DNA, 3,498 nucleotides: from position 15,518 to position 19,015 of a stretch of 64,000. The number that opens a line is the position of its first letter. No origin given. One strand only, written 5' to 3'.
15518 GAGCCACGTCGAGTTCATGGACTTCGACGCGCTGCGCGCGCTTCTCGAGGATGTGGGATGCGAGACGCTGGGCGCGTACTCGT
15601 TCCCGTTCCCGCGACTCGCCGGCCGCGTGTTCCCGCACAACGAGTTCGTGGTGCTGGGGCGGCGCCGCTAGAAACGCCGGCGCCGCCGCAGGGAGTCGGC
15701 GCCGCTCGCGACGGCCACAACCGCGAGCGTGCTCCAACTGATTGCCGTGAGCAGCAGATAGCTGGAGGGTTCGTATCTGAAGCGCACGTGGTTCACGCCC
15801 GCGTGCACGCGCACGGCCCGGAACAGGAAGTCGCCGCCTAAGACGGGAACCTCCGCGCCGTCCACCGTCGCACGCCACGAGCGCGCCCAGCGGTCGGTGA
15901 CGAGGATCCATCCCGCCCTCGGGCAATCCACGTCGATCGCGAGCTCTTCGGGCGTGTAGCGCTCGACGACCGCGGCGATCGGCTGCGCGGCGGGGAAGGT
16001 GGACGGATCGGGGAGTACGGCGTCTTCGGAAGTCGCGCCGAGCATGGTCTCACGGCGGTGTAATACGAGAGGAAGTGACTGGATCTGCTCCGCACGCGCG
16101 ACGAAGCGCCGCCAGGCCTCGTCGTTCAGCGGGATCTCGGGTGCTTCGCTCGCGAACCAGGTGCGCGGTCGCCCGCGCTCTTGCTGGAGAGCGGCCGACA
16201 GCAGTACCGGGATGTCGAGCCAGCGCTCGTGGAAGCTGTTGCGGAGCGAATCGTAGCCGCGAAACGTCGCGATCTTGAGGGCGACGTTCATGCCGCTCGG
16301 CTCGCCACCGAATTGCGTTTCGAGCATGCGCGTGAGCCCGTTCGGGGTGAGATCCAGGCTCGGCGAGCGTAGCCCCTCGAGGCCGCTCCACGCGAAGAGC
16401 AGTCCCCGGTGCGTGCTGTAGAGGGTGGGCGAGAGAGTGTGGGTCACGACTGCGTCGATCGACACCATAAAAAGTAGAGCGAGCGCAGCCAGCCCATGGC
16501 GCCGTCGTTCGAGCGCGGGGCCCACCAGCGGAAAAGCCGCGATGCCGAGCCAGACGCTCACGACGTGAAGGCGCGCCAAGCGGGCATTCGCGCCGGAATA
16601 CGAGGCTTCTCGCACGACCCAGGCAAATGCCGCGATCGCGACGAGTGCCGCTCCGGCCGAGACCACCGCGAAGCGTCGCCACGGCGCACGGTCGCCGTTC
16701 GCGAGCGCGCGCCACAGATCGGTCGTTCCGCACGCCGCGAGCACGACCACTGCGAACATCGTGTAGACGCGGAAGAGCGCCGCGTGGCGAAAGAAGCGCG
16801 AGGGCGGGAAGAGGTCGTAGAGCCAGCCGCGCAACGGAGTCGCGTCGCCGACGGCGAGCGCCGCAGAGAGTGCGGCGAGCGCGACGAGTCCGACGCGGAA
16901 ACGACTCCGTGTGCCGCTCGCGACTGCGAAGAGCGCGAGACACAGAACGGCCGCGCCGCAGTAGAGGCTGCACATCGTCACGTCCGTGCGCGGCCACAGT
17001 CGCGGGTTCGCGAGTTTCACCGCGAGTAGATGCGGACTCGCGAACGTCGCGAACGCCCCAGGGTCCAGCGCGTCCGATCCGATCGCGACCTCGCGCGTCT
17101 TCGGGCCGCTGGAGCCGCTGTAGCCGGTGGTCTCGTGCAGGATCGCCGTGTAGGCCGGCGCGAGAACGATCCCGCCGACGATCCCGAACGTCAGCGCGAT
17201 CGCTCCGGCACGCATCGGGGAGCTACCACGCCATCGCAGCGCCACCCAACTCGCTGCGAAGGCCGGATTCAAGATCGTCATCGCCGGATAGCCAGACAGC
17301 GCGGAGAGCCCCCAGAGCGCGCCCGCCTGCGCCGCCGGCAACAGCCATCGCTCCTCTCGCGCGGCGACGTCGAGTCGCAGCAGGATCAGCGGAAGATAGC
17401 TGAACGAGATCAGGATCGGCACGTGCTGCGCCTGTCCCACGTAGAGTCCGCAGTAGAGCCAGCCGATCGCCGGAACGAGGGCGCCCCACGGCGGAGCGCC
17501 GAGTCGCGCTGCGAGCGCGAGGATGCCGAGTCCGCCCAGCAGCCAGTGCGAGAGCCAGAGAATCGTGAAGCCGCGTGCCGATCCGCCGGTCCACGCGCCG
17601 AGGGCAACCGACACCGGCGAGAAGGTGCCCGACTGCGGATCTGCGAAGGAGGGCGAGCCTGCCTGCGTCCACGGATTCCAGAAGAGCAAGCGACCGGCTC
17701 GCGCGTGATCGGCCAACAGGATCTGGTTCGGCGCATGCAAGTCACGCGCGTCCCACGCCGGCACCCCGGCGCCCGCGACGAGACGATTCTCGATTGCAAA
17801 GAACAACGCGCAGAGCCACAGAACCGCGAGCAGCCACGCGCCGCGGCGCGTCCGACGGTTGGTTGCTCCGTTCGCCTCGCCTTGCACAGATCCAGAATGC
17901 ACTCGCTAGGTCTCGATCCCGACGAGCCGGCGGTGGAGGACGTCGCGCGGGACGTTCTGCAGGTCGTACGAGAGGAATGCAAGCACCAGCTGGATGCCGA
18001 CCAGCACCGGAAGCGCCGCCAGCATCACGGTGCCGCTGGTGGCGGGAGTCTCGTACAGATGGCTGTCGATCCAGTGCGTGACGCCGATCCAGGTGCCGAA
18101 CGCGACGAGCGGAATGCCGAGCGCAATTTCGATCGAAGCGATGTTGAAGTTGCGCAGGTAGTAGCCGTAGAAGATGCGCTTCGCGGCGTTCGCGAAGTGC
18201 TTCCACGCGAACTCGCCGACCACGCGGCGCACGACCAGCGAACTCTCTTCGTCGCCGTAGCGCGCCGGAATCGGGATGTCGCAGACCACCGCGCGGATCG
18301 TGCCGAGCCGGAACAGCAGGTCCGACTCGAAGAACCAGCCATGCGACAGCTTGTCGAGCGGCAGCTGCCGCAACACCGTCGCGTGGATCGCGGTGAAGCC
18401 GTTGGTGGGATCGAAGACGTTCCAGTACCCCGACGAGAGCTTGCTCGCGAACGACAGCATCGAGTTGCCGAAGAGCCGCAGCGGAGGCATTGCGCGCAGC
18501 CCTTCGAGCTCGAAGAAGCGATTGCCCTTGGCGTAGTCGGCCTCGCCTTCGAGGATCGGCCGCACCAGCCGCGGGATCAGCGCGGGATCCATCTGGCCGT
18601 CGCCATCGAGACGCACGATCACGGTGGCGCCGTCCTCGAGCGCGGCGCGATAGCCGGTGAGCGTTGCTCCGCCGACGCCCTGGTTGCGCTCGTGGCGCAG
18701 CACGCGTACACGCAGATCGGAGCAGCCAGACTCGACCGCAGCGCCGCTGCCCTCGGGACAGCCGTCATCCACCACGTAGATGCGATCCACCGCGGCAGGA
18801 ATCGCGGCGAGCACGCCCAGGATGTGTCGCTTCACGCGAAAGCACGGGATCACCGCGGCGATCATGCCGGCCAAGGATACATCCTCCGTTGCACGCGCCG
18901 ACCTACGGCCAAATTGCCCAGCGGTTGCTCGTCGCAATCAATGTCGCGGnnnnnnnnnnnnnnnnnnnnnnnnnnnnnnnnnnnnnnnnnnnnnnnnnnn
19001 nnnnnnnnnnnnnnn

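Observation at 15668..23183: Minus-strand operon fusing alicyclic/CoA-ester chemistry (aminotransferase, MenB/BadI crotonase, SDR, BVMO) to a GT2-YfhO glycosylation pair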

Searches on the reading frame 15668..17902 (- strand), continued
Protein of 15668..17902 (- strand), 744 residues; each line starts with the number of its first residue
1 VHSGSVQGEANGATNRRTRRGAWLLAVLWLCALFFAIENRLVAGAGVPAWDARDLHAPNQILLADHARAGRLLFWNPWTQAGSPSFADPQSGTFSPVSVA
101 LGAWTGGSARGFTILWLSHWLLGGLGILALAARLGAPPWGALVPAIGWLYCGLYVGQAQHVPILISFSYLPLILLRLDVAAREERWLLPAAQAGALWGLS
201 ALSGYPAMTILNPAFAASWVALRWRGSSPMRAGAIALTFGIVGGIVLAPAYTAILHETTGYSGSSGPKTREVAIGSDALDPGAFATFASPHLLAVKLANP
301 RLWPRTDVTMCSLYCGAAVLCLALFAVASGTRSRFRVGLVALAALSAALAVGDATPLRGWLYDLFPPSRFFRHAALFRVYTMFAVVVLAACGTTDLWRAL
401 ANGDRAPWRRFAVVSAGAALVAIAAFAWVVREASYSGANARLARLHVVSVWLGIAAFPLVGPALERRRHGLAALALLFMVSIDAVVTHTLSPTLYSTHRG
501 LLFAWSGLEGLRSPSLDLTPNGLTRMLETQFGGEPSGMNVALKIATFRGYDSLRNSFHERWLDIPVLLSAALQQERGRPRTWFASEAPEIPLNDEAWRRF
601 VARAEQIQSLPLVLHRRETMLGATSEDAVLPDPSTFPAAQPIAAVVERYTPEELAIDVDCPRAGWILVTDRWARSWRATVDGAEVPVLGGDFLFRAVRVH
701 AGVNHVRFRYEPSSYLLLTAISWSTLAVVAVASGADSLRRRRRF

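Call 59: predict_structure(alignment_id=A1)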
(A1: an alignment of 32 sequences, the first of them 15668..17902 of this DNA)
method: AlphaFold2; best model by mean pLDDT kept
length: 744 residues; sequences in the alignment: 32
mean_pLDDT: 91.2   pTM: 0.91
mean pLDDT of the five models: 91.2, 90.2, 88.7, 88.3, 87.5
residues with pLDDT >= 90: 550; 70-90: 169; 50-70: 12; < 50: 13
segments of 3 or more residues with pLDDT < 50: 1-13
pLDDT, mean of each block of 10 residues (from residue 1): 31 65 96 96 89 89 94 93 90 95 91 94 98 96 97 87 94 97 92 98 91 94 84 95 97 89 81 90 95 93 90 96 94 92 96 90 88 91 98 95 93 98 97 92 96 97 92 96 95 83 86 88 90 81 89 88 95 85 95 93 96 94 71 90 96 97 97 96 97 97 98 92 98 93 76
secondary structure, 60 per line:
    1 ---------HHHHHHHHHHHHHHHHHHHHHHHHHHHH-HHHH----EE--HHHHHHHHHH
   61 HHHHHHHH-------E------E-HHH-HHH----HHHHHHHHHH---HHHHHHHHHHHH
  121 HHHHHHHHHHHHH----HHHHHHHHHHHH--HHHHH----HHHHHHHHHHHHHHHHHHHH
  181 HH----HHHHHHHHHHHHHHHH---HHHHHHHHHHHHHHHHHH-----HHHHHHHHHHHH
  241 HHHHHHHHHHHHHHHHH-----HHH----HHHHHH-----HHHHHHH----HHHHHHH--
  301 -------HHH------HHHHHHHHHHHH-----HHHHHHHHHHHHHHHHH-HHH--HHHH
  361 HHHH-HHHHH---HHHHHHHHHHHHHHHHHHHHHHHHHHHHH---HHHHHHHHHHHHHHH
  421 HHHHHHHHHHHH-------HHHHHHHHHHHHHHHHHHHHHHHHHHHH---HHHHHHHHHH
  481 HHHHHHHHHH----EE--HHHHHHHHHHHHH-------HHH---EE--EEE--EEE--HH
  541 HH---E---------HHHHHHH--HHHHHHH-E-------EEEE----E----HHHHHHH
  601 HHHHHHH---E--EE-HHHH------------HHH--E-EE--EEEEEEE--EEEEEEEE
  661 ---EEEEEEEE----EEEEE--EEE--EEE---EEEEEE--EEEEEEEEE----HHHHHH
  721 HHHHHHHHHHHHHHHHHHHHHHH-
elements in order (helices of 4 or more, strands of 3 or more residues): H10-37 H39-42 H51-68 H96-105 H109-133 H138-149 H152-156 H161-182 H187-202 H206-223 H229-257 H270-275 H281-287 H292-298 H317-328 H334-350 H357-364 H366-370 H374-402 H406-432 H440-467 H471-490 H499-511 E529-531 E534-536 H539-542 H556-562 H565-571 E581-584 H594-607 H617-620 E644-650 E653-660 E664-671 E676-680 E683-685 E688-690 E694-699 E702-710 H715-743
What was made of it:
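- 15668..17902 (-): 744-aa membrane protein with a GT-C fold and a YfhO-type C-terminal domain, 3 nt after the GT2. AlphaFold pLDDT 91.2, pTM 0.91 (call 59).
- On GT-C fold glycosyltransferase: Model pLDDT 91.2 (call 59).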

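Call 63: fold_search(model_id=the predicted structure, library=pdb)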
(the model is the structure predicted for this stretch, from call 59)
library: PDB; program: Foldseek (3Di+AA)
matches with E <= 10: 282; with E <= 0.001: 5
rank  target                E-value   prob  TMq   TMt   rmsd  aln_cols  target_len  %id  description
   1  5f15                  6.3e-05  1.00  0.35  0.45  12.3       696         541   12  Crystal Structure of ArnT from Cupriavidus metallidurans bound to Undecaprenyl phosphate (released 2016-02-17)
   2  6wby                  8.8e-05  1.00  0.41  0.27  19.9       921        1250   10  Single-Particle Cryo-EM Structure of Arabinofuranosyltransferase AftD from Mycobacteria, Mutant R1389S Class 2 (released 2020-05-13)
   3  6w98_A                1.4e-04  1.00  0.41  0.25  20.3       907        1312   12  Single-Particle Cryo-EM Structure of Arabinofuranosyltransferase AftD from Mycobacteria (released 2020-05-13)
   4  5ezm                  1.7e-04  1.00  0.33  0.43  13.5       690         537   10  Crystal Structure of ArnT from Cupriavidus metallidurans in the apo state (released 2016-02-17)
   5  6wbx                  2.6e-04  1.00  0.39  0.25  20.1       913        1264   11  Single-Particle Cryo-EM Structure of Arabinofuranosyltransferase AftD from Mycobacteria, Mutant R1389S Class 1 (released 2020-05-13)
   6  8if8_B                7.8e-03  1.00  0.34  0.39  12.9       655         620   12  Arabinosyltransferase AftA (released 2023-05-31)
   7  9s6r_A                1.0e-02  1.00  0.25  0.42  13.8       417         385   13  Ternary cryo-EM structure of yeast ALG3 with Dol25-PP-GlcNAc2Man5, Dol25-P-Man, and Fab (released 2026-03-18)
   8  6zgr_A                1.4e-02  0.28  0.09  0.15  25.6       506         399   14  Crystal structure of a MFS transporter with bound 1-hydroxynaphthalene-2-carboxylic acid at 2.67 Angstroem resolution (released 2021-10-20)
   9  6zgs_A                1.6e-02  0.23  0.09  0.14  25.6       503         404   14  Crystal structure of a MFS transporter with bound 3-phenylpropanoic acid at 2.39 Angstroem resolution (released 2021-10-20)
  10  5ogl_A                2.2e-02  0.95  0.33  0.34  18.4       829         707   10  Structure of bacterial oligosaccharyltransferase PglB in complex with an acceptor peptide and an lipid-linked oligosac (released 2017-10-25)
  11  6s7o_A                3.0e-02  1.00  0.41  0.45  13.4       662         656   11  Cryo-EM structure of human oligosaccharyltransferase complex OST-A (released 2019-12-18)
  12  7bwr_A                3.7e-02  0.87  0.31  0.24  19.1       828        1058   13  Mycobacterium smegmatis arabinosyltransferase complex EmbB2-AcpM2 in substrate DPA bound asymmetric "active state" (released 2020-05-27)
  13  7bx8_A                3.7e-02  0.84  0.30  0.23  19.5       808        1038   13  Mycobacterium smegmatis arabinosyltransferase complex EmbB2-AcpM2 in symmetric "resting state" (released 2020-05-27)
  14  6ftg_5                1.3e-01  0.98  0.40  0.45  15.9       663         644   10  Subtomogram average of OST-containing ribosome-translocon complexes from canine rough microsomal membranes (released 2018-03-21)
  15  9jf4                  1.3e-01  0.12  0.09  0.13  26.6       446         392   15  cryo-EM structure of Neuromedin B receptor in complex with PD168368 (released 2025-07-09)
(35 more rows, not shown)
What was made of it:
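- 15668..17902 (-): Foldseek hits: ArnT 5f15 E 6e-5, AftD, AftA, ALG3, PglB, STT3 (call 63).
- On GT-C fold glycosyltransferase: Foldseek probability 1.0 for ArnT, AftD, AftA, ALG3 and STT3, with TM-scores of 0.33-0.45 (call 63).
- Checked: A confident model (pLDDT 91) does have the GT-C glycosyltransferase fold (calls 59, 63).
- GT-C fold: calls 59, 63.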

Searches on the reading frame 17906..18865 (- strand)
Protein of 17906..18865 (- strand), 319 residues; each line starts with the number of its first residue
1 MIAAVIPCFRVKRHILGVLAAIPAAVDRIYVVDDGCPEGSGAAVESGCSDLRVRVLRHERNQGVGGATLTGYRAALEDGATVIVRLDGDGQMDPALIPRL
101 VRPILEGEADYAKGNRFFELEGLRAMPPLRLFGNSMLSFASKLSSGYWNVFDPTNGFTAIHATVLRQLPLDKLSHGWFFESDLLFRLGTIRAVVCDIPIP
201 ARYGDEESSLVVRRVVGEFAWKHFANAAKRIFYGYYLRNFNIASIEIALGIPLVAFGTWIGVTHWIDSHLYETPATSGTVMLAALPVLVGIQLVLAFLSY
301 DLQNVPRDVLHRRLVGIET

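Call 9: search_protein_families(library=pfam, proteins=[window:17906-18865:-])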
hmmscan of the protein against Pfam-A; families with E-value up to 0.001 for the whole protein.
window:17906-18865:- (319 aa): 2 families
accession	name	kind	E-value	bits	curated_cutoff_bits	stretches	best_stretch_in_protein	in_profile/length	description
PF00535.33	Glycos_transf_2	-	6.4e-21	75.4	23.3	1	5-167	3-166/168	Glycosyl transferase family 2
PF13641.12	Glyco_tranf_2_3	-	0.0005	20.6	27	1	2-112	3-119/230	Glycosyltransferase like family 2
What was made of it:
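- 17906..18874 (-): GT2 glycosyltransferase with two C-terminal membrane helices (polyprenyl-phosphate sugar synthase type, like GtrB/CsbB/ArnC). Glycos_transf_2 E 6e-21 (call 9).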

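Call 10: search_protein_families(library=ncbifam, proteins=[window:17906-18865:-])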
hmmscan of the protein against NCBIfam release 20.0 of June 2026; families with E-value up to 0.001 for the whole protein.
window:17906-18865:- (319 aa): 6 families
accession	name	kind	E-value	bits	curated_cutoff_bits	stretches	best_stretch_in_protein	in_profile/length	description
TIGR04182.1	glyco_TIGR04182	equivalog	4.8e-12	45.9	325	1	26-302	27-281/293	S-layer glycoprotein N-glycosyltransferase AglJ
NF058614.1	PPMAGASynPpgS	equivalog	3.2e-11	43.1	370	1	5-171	5-168/226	polyprenyl-phospho-N-acetylgalactosaminyl synthase PpgS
TIGR03965.1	mycofact_glyco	equivalog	1.1e-05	24.5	280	1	3-78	77-156/467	mycofactocin biosynthesis glycosyltransferase MftF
NF047588.1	GlcsyltransPgfSStrep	equivalog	2e-05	24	500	1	31-107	39-113/308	glycosyltransferase PgfS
NF041391.1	DPhHxTase_Halo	equivalog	2.9e-05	23.2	375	1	36-168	29-153/213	dolichyl-phosphate hexose transferase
TIGR01556.1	rhamnosyltran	subfamily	4.7e-05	22.7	200.55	1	19-133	14-128/281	rhamnosyltransferase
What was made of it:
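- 17906..18874 (-): Weak NCBIfam hits to AglJ, PpgS and dolichyl-P hexose transferase, all below cutoff (call 10).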
